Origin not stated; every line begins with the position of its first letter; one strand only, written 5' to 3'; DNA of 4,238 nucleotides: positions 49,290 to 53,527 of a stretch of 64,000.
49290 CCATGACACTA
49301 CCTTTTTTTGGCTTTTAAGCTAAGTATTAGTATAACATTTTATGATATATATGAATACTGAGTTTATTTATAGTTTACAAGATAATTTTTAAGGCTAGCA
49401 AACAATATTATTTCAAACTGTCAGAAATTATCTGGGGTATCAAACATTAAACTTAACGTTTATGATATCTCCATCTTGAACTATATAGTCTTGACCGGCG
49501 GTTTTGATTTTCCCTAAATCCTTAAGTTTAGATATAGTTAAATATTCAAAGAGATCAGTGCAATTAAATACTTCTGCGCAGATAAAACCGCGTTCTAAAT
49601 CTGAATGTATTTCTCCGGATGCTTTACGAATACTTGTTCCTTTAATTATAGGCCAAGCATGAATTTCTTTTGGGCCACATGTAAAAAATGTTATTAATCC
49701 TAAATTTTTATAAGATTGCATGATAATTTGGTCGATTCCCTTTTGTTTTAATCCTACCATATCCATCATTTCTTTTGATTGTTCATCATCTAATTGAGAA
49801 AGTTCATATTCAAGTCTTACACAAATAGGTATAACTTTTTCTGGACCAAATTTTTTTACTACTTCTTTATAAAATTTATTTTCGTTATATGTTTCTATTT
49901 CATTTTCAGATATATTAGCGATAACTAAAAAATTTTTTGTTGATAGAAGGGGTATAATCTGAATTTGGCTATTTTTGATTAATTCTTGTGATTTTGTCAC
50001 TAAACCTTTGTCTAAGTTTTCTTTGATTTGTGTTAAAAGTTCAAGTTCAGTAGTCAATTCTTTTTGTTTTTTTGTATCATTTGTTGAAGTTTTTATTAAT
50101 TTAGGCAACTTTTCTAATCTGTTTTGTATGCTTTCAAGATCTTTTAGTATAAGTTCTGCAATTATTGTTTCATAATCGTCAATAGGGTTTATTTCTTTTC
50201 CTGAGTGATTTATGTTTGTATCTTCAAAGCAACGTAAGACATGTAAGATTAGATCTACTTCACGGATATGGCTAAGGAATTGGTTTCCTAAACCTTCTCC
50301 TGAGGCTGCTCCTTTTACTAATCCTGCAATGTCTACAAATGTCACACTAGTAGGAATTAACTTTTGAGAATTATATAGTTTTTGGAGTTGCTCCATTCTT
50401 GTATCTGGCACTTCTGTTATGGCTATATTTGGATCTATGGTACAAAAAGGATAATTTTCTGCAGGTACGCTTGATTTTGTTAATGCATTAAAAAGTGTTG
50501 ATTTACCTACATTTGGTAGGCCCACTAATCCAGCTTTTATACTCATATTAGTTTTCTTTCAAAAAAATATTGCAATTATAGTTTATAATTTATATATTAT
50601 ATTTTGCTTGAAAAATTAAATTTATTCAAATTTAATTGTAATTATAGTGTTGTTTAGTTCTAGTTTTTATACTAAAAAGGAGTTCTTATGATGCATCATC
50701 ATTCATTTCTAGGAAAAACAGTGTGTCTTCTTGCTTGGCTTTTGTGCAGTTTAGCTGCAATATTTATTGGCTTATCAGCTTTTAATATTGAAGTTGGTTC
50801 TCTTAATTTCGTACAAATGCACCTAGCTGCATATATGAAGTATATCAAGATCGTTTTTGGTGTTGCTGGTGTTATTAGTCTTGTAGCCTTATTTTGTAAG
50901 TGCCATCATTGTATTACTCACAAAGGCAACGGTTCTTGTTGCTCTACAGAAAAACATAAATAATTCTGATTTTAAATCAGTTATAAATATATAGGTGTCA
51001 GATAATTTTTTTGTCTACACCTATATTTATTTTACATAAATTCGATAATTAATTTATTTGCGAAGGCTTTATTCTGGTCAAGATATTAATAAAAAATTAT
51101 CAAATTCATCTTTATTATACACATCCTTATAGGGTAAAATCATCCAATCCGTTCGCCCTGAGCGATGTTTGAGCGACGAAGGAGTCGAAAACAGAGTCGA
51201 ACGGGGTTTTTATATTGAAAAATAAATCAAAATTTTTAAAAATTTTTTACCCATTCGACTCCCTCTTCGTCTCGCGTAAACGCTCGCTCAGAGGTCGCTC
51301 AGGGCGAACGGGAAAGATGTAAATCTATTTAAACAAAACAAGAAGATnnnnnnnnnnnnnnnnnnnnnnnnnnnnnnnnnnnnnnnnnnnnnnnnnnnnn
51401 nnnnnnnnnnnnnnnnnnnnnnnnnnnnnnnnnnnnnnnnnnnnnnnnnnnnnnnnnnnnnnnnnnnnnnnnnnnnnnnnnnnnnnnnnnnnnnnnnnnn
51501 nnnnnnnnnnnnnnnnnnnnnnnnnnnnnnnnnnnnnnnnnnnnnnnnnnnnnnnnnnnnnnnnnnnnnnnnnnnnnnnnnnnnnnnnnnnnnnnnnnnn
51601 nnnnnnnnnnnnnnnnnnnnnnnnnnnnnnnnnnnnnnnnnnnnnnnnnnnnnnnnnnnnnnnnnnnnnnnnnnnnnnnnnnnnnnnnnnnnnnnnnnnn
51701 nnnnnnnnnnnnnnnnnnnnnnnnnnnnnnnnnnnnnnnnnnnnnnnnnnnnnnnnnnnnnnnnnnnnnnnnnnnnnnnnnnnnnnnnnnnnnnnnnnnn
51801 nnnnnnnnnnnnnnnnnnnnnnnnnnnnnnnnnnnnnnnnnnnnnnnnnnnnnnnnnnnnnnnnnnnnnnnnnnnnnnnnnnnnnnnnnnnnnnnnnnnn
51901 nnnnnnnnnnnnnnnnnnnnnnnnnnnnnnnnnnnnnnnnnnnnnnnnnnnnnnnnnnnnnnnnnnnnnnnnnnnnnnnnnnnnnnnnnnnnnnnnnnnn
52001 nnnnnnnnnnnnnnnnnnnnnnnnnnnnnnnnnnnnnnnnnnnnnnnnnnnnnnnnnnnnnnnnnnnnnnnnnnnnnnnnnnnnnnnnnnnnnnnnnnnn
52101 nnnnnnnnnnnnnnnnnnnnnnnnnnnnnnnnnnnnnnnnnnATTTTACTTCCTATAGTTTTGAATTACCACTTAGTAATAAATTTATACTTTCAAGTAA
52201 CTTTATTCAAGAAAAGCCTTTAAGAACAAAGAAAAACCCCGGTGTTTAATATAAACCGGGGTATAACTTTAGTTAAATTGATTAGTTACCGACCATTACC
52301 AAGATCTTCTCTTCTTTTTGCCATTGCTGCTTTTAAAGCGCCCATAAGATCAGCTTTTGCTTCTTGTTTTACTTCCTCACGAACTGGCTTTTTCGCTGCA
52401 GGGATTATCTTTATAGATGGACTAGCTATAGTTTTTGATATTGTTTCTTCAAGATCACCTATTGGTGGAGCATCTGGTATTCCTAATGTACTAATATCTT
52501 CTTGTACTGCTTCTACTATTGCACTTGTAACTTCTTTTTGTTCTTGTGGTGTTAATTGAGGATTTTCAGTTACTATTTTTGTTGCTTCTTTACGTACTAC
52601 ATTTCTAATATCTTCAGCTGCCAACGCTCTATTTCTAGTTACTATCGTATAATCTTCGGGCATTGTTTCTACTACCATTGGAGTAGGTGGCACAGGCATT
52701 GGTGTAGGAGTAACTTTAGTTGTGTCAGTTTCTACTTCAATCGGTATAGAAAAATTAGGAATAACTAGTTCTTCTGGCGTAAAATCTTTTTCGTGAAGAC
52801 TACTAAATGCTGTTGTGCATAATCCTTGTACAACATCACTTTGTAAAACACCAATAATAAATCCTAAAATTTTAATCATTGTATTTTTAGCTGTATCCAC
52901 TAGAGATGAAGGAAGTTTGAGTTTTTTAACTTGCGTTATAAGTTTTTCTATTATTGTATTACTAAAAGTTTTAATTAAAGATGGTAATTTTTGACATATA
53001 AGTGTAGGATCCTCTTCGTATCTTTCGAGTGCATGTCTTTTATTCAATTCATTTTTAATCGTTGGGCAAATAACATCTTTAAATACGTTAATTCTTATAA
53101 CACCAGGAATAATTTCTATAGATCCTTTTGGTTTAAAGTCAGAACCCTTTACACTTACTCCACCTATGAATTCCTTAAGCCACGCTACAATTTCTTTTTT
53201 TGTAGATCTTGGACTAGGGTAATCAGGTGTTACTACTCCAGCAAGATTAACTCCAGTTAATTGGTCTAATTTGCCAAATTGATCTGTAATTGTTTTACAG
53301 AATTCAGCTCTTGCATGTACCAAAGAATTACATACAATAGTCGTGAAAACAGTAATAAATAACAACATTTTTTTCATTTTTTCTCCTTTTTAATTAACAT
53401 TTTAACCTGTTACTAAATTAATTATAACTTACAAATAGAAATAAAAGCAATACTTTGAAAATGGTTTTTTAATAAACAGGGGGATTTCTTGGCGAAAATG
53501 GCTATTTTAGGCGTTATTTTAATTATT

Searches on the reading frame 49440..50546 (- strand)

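Call 21: search_protein_families(library=pfam, proteins=[window:49440-50546:-], max_evalue=0.001)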
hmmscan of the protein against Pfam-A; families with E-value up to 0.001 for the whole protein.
window:49440-50546:- (368 aa): 3 families
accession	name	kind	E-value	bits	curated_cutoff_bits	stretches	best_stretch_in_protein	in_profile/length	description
PF06071.19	YchF-GTPase_C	-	4.4e-31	107.3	27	1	284-367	1-84/84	Protein of unknown function (DUF933)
PF01926.29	MMR_HSR1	-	2.8e-23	82.6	21.9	1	5-121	2-98/113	50S ribosome-binding GTPase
PF02421.24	FeoB_N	-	9.1e-08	32.2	27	1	5-48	3-46/156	Ferrous iron transport protein B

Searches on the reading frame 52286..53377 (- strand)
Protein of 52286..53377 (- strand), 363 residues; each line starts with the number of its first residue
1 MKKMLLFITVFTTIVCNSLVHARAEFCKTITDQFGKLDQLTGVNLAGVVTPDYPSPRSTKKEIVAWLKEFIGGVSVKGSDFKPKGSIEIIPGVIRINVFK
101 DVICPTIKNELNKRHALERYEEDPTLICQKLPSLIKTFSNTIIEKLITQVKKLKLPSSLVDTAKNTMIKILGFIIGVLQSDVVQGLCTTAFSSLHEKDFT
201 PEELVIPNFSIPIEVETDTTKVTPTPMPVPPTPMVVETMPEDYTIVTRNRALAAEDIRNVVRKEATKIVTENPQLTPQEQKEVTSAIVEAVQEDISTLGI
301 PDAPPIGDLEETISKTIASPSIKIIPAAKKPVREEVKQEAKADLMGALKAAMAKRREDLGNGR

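Call 21: search_protein_families(library=pfam, proteins=[window:52286-53377:-], max_evalue=0.001)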
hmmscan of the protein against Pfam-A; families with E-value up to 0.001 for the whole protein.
window:52286-53377:- (363 aa): 1 family
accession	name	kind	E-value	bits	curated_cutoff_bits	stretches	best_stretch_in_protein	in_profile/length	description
PF12213.14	Dpoe2NT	-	0.00072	20.3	24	0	116-162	17-63/73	DNA polymerases epsilon N terminal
